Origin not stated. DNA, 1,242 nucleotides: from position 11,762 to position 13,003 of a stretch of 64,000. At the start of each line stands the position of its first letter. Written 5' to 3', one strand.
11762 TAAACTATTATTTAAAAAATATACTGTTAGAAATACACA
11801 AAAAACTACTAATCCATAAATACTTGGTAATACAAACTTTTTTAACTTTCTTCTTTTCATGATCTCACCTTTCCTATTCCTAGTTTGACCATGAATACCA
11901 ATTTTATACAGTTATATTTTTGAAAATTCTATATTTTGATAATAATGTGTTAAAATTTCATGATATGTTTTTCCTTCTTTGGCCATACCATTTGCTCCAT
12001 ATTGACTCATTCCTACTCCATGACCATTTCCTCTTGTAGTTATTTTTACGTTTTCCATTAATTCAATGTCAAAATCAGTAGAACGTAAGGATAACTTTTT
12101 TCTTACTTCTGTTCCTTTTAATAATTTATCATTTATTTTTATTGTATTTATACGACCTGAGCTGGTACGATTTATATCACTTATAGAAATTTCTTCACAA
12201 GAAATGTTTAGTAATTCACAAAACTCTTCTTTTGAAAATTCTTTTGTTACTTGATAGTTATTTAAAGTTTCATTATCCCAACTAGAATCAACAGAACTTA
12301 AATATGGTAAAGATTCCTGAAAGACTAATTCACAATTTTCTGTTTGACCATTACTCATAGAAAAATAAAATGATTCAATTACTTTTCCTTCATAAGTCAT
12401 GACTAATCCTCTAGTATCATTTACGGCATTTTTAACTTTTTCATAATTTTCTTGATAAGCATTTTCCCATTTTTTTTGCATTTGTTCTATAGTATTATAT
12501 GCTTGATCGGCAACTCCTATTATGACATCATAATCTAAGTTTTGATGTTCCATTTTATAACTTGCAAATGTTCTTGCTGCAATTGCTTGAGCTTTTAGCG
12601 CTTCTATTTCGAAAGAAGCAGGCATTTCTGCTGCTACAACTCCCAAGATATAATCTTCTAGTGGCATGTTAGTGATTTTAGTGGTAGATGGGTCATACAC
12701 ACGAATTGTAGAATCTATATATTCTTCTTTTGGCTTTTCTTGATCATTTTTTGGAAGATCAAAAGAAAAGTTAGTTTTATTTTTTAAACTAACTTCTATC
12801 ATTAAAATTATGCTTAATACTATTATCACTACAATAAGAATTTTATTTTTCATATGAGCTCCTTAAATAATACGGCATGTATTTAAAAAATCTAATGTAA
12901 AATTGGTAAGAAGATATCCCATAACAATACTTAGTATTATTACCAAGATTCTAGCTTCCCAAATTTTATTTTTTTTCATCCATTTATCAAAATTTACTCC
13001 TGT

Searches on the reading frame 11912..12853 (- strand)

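Call 58: search_protein_families(library=ncbifam, proteins=[window:11912-12853:-], max_evalue=1e-10)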
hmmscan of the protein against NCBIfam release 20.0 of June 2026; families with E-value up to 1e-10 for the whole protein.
window:11912-12853:- (313 aa): 2 families
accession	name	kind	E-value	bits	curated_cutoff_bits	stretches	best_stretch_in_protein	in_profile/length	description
TIGR02870.1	spore_II_D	equivalog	1e-100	337.1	234.75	1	4-312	8-337/338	stage II sporulation protein D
TIGR02669.1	SpoIID_LytB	domain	3.2e-69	233.8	83.3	1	59-311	2-269/270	SpoIID/LytB domain-containing protein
